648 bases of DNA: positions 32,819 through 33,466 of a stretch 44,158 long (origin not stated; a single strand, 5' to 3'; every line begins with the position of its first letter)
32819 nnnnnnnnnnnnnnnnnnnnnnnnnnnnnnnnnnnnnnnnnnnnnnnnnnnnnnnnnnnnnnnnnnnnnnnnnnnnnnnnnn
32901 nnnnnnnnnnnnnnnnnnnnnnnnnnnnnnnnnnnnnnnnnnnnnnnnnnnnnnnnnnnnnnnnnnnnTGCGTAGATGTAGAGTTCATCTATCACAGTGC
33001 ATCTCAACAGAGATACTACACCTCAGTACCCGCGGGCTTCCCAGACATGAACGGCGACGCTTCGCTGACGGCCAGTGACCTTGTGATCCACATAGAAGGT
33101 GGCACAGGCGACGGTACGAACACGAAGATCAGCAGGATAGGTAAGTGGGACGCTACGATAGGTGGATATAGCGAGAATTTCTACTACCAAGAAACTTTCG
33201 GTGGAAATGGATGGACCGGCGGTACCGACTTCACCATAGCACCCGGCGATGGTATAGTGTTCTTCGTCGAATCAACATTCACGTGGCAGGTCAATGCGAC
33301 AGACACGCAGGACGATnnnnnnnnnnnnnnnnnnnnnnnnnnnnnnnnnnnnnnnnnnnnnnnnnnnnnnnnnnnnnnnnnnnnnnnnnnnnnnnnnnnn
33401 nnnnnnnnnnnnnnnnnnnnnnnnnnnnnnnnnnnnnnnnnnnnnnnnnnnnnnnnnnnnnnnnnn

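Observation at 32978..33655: Unrecognised 113-aa module with a dockerin/EF-hand-like calcium loop, present twice in each of two proteins flanking the sortase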

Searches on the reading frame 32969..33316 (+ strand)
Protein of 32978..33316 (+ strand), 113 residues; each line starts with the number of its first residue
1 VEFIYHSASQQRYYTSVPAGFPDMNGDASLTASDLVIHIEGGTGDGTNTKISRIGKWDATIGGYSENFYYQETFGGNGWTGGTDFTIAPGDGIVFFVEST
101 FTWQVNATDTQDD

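Call 3: search_protein_families(library=pfam, proteins=[window:32978-33316:+], max_evalue=1)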
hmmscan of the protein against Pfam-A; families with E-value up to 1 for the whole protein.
seq(113 aa): 1 family
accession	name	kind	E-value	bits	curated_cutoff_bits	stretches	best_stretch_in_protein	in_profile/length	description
PF05899.18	Cupin_3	-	0.011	15.8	23.5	0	81-108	42-69/74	EutQ-like cupin domain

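Call 4: search_protein_families(library=ncbifam, proteins=[window:32978-33316:+], max_evalue=1)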
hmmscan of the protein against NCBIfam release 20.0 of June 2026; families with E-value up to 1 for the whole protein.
seq(113 aa): 0 families

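Call 8: find_homologous_proteins(query=A1, max_evalue=0.001)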
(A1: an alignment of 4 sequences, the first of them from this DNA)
Query A1 (4 sequences) (116 aa, profile of the alignment): 5 proteins with E <= 0.001 among 1151 candidates.
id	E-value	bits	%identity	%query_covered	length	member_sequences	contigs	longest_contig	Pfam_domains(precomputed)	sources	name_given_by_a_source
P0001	4.0e-17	80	56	62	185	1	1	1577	-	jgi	-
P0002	5.6e-17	80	43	65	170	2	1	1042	-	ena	-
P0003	2.8e-14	71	34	92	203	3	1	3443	-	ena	-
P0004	9.7e-11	60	42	53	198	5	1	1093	-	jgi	-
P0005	1.7e-8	52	43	36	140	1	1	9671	-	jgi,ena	-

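Call 12: find_encoding_contigs(protein=P0005, flank=10000)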
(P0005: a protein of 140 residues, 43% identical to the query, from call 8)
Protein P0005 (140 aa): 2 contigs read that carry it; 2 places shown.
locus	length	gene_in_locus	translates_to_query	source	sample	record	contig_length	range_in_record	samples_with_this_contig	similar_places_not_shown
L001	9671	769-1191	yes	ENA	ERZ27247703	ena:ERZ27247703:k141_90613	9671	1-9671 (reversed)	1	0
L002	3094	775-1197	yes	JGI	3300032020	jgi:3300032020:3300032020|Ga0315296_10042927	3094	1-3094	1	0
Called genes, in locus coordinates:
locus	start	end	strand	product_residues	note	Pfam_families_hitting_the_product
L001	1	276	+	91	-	?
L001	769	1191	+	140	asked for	-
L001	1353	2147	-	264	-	-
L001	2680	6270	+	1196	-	PF13086:AAA_11 (faint), PF13245:AAA_19, PF13604:AAA_30, PF18335:SH3_13 (weak), PF01443:Viral_helicase1 (weak), PF13538:UvrD_C_2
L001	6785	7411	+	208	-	-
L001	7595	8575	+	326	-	PF01073:3Beta_HSD, PF01370:Epimerase, PF02719:Polysacc_synt_2, PF04321:RmlD_sub_bind, PF16363:GDP_Man_Dehyd, PF07993:NAD_binding_4 (weak)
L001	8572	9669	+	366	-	?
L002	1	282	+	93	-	?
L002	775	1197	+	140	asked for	-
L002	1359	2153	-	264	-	-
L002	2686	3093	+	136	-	?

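Call 14: search_protein_representatives(alignment_id=A1)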
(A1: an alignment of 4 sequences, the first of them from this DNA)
Query: 4 sequences, 118 profile positions. Proteins with E-value up to 0.001 (for the whole library): 176; up to 1e-10: 104; up to 1e-30: 17. The best 150 are listed.
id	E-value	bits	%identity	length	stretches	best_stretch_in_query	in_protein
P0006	1.7e-125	428.2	-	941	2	2-118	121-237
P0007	7.3e-124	422.9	-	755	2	2-118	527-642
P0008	1.8e-48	179.8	-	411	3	9-116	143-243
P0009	1.8e-44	166.9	-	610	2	17-115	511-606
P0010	2.1e-41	157.0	-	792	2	9-117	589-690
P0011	2.4e-40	153.6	-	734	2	3-116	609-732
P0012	5.0e-40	152.5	-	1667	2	4-115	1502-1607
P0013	3.0e-39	150.0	-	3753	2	13-117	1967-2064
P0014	1.1e-37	145.0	-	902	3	8-114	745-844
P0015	4.4e-36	139.8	-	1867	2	3-116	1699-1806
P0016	6.6e-36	139.3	-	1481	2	7-115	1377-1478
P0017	8.4e-35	135.7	-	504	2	6-114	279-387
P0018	4.2e-34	133.4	-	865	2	11-117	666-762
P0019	4.9e-34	133.2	-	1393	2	8-115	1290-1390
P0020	5.6e-33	129.8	-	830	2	11-117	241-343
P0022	8.6e-31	122.8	-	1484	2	5-114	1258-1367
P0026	1.9e-27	111.9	-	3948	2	35-114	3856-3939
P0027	4.1e-27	110.9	-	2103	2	35-113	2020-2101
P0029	1.0e-26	109.7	-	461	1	15-103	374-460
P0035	3.0e-24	101.6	-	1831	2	6-111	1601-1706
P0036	1.8e-23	99.1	-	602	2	6-113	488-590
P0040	1.1e-21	93.4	-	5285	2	30-114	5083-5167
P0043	1.9e-20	89.4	-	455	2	13-114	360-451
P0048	1.9e-18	83.0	-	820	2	36-115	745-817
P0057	5.1e-17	78.4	-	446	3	35-114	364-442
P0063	1.0e-15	74.2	-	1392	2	33-115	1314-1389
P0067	2.2e-15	73.1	-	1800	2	4-113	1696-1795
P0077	8.8e-14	67.9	-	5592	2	26-110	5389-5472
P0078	1.3e-13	67.4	-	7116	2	20-113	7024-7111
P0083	3.9e-13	65.8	-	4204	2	35-116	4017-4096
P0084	5.0e-13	65.5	-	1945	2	14-115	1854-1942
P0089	1.2e-12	64.2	-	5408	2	35-113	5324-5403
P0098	1.0e-11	61.3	-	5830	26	23-53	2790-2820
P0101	2.0e-11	60.3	-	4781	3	34-111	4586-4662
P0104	3.4e-11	59.6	-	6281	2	35-111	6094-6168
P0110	1.7e-10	57.3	-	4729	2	35-113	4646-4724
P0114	3.1e-10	56.4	-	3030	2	34-111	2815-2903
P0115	3.4e-10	56.3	-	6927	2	21-114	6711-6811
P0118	6.4e-10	55.5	-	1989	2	35-113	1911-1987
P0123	1.1e-09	54.7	-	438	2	33-109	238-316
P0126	2.1e-09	53.8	-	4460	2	6-115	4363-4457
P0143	5.6e-08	49.2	-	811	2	28-111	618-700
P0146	1.5e-07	47.8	-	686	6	36-99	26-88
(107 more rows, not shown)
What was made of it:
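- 176 representative clusters match at E<=1e-3, 104 of them at <=1e-10 (call 14).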

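Call 28: list_cluster_members(proteins=[P0008, P0009, P0011, P0013, P0017, P0026, P0040, P0078, P0048, P0063])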
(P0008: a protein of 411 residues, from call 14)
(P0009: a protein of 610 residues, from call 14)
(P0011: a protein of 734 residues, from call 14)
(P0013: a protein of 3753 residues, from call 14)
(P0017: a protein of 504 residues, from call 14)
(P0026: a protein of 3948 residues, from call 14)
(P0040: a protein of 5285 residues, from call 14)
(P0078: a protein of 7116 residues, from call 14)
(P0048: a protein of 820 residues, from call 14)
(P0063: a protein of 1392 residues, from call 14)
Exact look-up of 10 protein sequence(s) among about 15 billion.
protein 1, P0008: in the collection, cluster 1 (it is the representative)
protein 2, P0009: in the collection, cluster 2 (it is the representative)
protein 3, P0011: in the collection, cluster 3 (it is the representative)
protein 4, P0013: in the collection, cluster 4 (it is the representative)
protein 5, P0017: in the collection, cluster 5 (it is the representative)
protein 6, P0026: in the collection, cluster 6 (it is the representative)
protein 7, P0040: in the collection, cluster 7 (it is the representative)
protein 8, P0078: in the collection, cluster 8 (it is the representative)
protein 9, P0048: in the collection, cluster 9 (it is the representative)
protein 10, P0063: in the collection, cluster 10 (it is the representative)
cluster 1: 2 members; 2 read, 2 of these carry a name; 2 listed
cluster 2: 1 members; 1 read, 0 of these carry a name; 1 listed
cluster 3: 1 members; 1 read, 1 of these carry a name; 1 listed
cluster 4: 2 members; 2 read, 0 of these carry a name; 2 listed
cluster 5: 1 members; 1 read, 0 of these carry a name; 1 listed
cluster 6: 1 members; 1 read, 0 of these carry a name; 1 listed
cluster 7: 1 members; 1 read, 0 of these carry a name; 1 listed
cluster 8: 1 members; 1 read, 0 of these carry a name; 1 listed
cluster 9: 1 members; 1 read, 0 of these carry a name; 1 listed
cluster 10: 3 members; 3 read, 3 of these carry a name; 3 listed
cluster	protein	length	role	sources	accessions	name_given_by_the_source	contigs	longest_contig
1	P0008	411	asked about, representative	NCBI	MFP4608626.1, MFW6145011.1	MAG: hypothetical protein ACOC55_05510, partial [Candidatus Natronoplasma sp.]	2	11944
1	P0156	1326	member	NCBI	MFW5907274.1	MAG: S8 family serine peptidase [Candidatus Natronoplasma sp.]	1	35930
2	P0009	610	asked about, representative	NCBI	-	-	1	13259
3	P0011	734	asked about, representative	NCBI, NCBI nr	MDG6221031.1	MAG: fibronectin type III domain-containing protein, partial [Candidatus Thermoplasmatota ... | fibronectin type III domain-containing protein [Candidatus Thermoplasmatota archaeon]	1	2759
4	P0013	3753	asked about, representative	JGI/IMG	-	-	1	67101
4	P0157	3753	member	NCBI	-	-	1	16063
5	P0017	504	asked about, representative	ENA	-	-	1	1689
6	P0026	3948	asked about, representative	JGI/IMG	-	-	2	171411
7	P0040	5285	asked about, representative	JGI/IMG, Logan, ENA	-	-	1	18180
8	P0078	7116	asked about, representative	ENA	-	-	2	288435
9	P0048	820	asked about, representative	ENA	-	-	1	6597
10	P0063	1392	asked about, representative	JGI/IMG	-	hypothetical protein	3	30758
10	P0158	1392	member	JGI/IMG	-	hypothetical protein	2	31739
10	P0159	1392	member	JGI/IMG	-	hypothetical protein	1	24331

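Call 41: search_protein_families(library=pfam, proteins=[P0156, P0010, P0016, P0019, P0048, P0063, P0084], max_evalue=0.0001)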
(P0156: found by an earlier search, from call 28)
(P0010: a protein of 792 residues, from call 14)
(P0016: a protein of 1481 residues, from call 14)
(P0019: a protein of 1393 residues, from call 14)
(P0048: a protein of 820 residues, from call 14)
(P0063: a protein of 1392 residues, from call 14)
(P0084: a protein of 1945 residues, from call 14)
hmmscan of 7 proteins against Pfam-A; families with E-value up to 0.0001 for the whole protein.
P0156 (1326 aa): 4 families
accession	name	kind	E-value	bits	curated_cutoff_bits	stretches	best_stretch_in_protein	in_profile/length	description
PF00082.27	Peptidase_S8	-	1.8e-29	103.4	21.8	1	292-581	1-274/288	Subtilase family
PF00041.27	fn3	-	4.6e-05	24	25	0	816-858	41-80/84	Fibronectin type III domain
PF17964.7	Big_10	-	7.8e-05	23.4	22.9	0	793-865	12-80/164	Bacterial Ig domain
PF13205.12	Big_5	-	0.0001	23.4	23.6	0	876-962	12-105/105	Bacterial Ig-like domain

P0010 (792 aa): 2 families
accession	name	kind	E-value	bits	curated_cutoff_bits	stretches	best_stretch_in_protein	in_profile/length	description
PF04389.22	Peptidase_M28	-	4.2e-39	134.7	21.3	1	186-379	1-186/193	Peptidase family M28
PF01546.33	Peptidase_M20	-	6.4e-06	26.7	24.6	1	221-275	30-85/206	Peptidase family M20/M25/M40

P0016 (1481 aa): 2 families
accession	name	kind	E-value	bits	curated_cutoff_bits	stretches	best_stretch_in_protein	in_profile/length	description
PF01364.23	Peptidase_C25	-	7.3e-55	187.2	23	1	266-601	1-373/374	Peptidase family C25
PF08126.16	Propeptide_C25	-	2.7e-32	112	22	1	59-224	17-186/205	Propeptide_C25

P0019 (1393 aa): 1 family
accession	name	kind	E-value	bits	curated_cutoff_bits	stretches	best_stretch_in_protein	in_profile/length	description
PF04371.20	PAD_porph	-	3.1e-35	122.4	25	1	630-930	33-321/321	Porphyromonas-type peptidyl-arginine deiminase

P0048 (820 aa): 2 families
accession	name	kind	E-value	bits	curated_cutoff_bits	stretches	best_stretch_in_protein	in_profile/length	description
PF13205.12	Big_5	-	4.6e-51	172.4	23.6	4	124-221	4-105/105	Bacterial Ig-like domain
PF04234.18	CopC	-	5.5e-07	30.9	23.3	0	428-466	4-42/92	CopC domain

P0063 (1392 aa): 8 families
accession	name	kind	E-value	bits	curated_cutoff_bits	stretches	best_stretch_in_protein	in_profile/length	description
PF13205.12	Big_5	-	1.3e-61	206.3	23.6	6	1004-1102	6-105/105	Bacterial Ig-like domain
PF24681.1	Kelch_KLHDC2_KLHL20_DRC7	-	6.2e-33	114.4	50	2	201-378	10-187/221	KLHDC2/KLHL20/DRC7 Kelch-repeats domain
PF13418.12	Kelch_4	-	4.1e-26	91.1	21.6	0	149-182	13-44/49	Galactose oxidase, central domain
PF24981.1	Beta-prop_ATRN-LZTR1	-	9.7e-22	78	50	2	100-282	3-193/289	Attractin/LZTR1 beta-propeller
PF13415.12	Kelch_3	-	1.4e-18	67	22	1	253-299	5-47/48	Galactose oxidase, central domain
PF01344.31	Kelch_1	-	9.5e-10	38.3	20.1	0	88-130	4-44/46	Kelch motif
PF24996.1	NANM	-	1.7e-05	24.3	45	0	64-173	35-141/350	N-acetylneuraminate epimerase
PF04234.18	CopC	-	5.9e-05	24.4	23.3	0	902-958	4-59/92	CopC domain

P0084 (1945 aa): 9 families
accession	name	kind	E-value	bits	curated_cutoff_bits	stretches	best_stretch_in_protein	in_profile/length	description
PF13205.12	Big_5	-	3.1e-138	452.6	23.6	12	1351-1451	4-105/105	Bacterial Ig-like domain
PF24681.1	Kelch_KLHDC2_KLHL20_DRC7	-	1.8e-37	129.3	50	2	16-198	36-221/221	KLHDC2/KLHL20/DRC7 Kelch-repeats domain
PF24981.1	Beta-prop_ATRN-LZTR1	-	1.9e-25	90.1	50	2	156-305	68-221/289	Attractin/LZTR1 beta-propeller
PF13415.12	Kelch_3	-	2.8e-18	66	22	1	42-88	2-48/48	Galactose oxidase, central domain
PF13418.12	Kelch_4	-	6.1e-17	61.7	21.6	1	178-227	1-48/49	Galactose oxidase, central domain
PF04234.18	CopC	-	2.4e-12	48.1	23.3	0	740-777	3-39/92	CopC domain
PF01344.31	Kelch_1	-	2.1e-10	40.3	20.1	0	42-73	12-44/46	Kelch motif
PF13854.13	Kelch_HCF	-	8.7e-09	35.5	113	0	26-106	181-265/345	Host cell factor, Kelch-repeats domain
PF07646.21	Kelch_2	-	1.7e-07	31.3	21.3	0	85-122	5-46/48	Kelch motif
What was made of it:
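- C25 peptidase and Porphyromonas-type PAD are among the cargo (call 41); from established knowledge, these enzyme types are T9SS cargo in Bacteroidota.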

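Call 48: find_encoding_contigs(protein=P0029, flank=10000)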
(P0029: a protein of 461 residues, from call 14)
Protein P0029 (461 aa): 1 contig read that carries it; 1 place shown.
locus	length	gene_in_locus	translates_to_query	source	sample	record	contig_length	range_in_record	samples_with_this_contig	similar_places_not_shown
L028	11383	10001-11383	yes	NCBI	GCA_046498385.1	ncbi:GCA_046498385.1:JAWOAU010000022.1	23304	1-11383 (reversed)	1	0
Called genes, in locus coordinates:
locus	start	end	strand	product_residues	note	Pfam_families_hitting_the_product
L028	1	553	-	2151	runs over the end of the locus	PF02516:STT3, PF10670:DUF4198 (faint), PF13620:CarboxypepD_reg, PF13715:CarbopepD_reg_2 (faint), PF17210:SdrD_B (faint), PF22904:NOMO1-like_2nd (faint), PF23194:NOMO_5th (faint), PF13620:CarboxypepD_reg (weak), +1 more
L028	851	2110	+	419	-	PF03952:Enolase_N, PF00113:Enolase_C, PF13378:MR_MLE_C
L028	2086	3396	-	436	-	PF00939:Na_sulph_symp (weak), PF02040:ArsB, PF03600:CitMHS, PF00939:Na_sulph_symp (weak)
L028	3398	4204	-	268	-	PF00582:Usp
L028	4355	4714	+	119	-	-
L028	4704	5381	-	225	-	PF00455:DeoRC (faint), PF06026:Rib_5-P_isom_A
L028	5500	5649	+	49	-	PF01020:Ribosomal_L40e (weak)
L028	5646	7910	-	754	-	PF01751:Toprim, PF01131:Topoisom_bac, PF01396:Zn_ribbon_Top1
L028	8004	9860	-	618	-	PF26549:Tricorn_N (faint)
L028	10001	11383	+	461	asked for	?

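Call 49: search_protein_families(library=pfam, proteins=[P0022, P0035, P0027, P0067, P0118, P0036], max_evalue=0.0001)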
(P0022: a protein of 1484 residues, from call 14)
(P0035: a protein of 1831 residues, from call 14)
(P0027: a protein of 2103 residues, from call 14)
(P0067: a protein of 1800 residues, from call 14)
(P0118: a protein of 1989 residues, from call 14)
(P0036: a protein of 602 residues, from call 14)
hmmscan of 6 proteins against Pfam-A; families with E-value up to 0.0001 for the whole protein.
P0022 (1484 aa): 2 families
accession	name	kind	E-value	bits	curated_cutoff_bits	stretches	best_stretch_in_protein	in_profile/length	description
PF00082.27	Peptidase_S8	-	1.2e-19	71.2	21.8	1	207-491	1-288/288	Subtilase family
PF20773.4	InhA-like_MAM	-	2e-07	31.2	26.9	1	829-952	50-164/191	Immune inhibitor A-like, MAM domain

P0035 (1831 aa): 0 families

P0027 (2103 aa): 2 families
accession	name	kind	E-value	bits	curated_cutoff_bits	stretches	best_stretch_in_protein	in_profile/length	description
PF13229.12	Beta_helix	-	2.1e-62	209.9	25.9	6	862-983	22-143/158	Right handed beta helix region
PF05048.19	NosD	-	2.1e-29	102.9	23.6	2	1213-1363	46-171/212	Periplasmic copper-binding protein (NosD)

P0067 (1800 aa): 2 families
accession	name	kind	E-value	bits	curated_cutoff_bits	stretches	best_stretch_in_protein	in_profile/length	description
PF05048.19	NosD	-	1.3e-60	204.9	23.6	3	1242-1456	15-212/212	Periplasmic copper-binding protein (NosD)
PF13229.12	Beta_helix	-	2.6e-53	180.3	25.9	5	832-984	3-157/158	Right handed beta helix region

P0118 (1989 aa): 0 families

P0036 (602 aa): 0 families
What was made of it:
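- Cargo ranges from proteases and a deiminase to Kelch and Big_5 arrays, so there is no common substrate class (calls 41, 49). Many carriers are secreted peptidases (calls 41, 49).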

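Call 51: search_protein_families(library=pfam, proteins=[P0083, P0123, P0057, P0114, P0143], max_evalue=0.01)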
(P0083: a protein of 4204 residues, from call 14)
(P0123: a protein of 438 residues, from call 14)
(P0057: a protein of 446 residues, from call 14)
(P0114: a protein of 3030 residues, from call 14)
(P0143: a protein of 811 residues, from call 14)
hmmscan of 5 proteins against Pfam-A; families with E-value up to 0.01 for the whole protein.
P0083 (4204 aa): 3 families
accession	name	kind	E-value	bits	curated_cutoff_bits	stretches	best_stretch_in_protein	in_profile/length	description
PF01833.30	TIG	-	3.2e-20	72.3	20.9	4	271-352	1-82/84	IPT/TIG domain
PF13385.13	Laminin_G_3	-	9.4e-19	68.5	27.6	1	440-591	1-142/151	Concanavalin A-like lectin/glucanases superfamily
PF21722.4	Gly_rich_2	-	2.7e-12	47.6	24.3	1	5-212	52-225/226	Glycine-rich domain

P0123 (438 aa): 0 families

P0057 (446 aa): 0 families

P0114 (3030 aa): 1 family
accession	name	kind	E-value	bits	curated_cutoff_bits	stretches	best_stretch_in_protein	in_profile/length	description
PF10102.14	DUF2341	-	1.8e-12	48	23.4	1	582-653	1-73/84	Domain of unknown function (DUF2341)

P0143 (811 aa): 1 family
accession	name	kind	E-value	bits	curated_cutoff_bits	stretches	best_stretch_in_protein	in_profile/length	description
PF09134.16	Invasin_D3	-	0.0055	17.6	33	0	131-171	23-62/98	Invasin, domain 3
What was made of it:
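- Cargo is heterogeneous: Peptidase_S8, M28, C25 with its propeptide, PAD_porph, Big_5 arrays, Kelch, Beta_helix/NosD, TIG and LamG (calls 41, 49, 51).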

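Call 57: list_cluster_members(proteins=[P0115, P0104, P0077, P0089, P0101, P0110, P0126, P0083, P0098, P0146])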
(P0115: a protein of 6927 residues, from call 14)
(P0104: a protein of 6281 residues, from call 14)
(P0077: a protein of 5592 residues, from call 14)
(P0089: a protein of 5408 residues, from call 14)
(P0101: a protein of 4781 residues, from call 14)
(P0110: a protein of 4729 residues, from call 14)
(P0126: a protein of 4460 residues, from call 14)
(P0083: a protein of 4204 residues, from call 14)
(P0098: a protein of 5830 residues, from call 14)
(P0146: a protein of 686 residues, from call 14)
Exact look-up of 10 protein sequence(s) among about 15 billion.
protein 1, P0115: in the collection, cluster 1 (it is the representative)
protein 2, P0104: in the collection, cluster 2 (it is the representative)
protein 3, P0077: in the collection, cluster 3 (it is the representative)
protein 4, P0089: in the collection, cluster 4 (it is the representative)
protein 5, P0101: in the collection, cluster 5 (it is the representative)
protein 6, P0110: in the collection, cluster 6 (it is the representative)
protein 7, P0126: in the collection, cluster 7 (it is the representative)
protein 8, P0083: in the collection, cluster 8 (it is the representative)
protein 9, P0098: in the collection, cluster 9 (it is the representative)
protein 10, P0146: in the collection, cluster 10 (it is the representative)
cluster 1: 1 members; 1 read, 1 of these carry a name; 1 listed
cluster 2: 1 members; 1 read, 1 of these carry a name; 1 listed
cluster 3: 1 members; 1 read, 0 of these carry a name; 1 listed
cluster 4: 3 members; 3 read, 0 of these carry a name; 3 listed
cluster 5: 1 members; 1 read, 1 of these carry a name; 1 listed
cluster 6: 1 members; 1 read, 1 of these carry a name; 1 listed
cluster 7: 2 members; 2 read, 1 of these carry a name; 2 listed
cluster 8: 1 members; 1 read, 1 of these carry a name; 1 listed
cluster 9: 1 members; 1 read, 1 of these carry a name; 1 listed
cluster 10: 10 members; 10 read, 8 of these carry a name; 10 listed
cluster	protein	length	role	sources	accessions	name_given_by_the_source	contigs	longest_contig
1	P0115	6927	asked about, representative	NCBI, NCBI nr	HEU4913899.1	MAG TPA: DUF2341 domain-containing protein [Candidatus Saccharimonadales bacterium] | DUF2341 domain-containing protein [Candidatus Saccharimonadales bacterium]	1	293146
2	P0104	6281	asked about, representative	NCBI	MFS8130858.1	MAG: beta strand repeat-containing protein [Candidatus Dojkabacteria bacterium]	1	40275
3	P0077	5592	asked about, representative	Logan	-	-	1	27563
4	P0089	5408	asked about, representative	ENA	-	-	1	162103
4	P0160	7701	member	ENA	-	-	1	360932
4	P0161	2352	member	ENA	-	-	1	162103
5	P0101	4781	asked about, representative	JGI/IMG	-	hypothetical protein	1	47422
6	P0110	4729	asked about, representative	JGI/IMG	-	hypothetical protein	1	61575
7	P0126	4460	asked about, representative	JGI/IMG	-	-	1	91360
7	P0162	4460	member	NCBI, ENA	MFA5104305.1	MAG: GLUG motif-containing protein [Candidatus Margulisiibacteriota bacterium]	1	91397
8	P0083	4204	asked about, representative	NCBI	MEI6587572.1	MAG: glycine-rich domain-containing protein [Candidatus Moraniibacteriota bacterium]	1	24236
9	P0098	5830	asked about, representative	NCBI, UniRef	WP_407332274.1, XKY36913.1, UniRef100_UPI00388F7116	immunoglobulin-like domain-containing protein [Enterovibrio sp. 27052020O] | immunoglobulin-like domain-containing protein n=1 Tax=Enterovibrio sp. 27052020O ...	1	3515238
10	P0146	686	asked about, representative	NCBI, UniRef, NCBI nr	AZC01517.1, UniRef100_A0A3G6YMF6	hypothetical protein DKE52_021250 (plasmid) [Acinetobacter pittii] | Uncharacterized protein n=2 Tax=Acinetobacter pittii TaxID=48296 RepID=A0A3G6YMF6_ACIPI | hypothetical protein DKE52_021250 [Acinetobacter pittii]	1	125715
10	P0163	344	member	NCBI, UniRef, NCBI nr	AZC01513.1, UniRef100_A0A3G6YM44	hypothetical protein DKE52_021230 (plasmid) [Acinetobacter pittii] | Uncharacterized protein n=1 Tax=Acinetobacter pittii TaxID=48296 RepID=A0A3G6YM44_ACIPI | hypothetical protein DKE52_021230 [Acinetobacter pittii]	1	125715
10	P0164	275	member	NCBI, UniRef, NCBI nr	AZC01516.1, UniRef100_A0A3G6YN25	hypothetical protein DKE52_021245 (plasmid) [Acinetobacter pittii] | Uncharacterized protein n=1 Tax=Acinetobacter pittii TaxID=48296 RepID=A0A3G6YN25_ACIPI | hypothetical protein DKE52_021245 [Acinetobacter pittii]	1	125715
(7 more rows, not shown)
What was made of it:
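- It caps proteins of 4,000-7,000 aa in episymbiotic CPR lineages: Saccharimonadales, Dojkabacteria and Moraniibacteriota (call 57). The same pair is attached to non-enzymatic Big_5 and Kelch arrays and to giant fibrous proteins (calls 41, 51, 57).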

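Call 61: find_related_loci(query=A1, collection=metagenome_contigs, flank=10000)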
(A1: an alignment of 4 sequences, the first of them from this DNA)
Query A1 (116 aa) in metagenome_contigs; peptide patterns used: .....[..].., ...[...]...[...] (x = any residue, [..] = any of these).
262 stretches matched a pattern; 1 encode a relative of the query (tblastn E <= 1e-3); 1 distinct loci.
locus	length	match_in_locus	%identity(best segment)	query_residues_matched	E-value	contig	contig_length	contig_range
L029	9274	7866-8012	49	53-107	2e-9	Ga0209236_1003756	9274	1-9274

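Call 63: search_protein_families(library=phrogs, proteins=[P0003, P0043], max_evalue=0.01)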
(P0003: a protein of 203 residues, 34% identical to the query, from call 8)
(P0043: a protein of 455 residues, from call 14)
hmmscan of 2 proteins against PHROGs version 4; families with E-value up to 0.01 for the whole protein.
P0003 (203 aa): 0 families

P0043 (455 aa): 0 families

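Call 64: search_solved_structures(query=A1, max_evalue=1)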
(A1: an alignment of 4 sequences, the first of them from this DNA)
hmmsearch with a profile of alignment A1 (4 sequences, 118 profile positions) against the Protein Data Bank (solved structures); distinct sequences matched with E-value up to 1: 0.
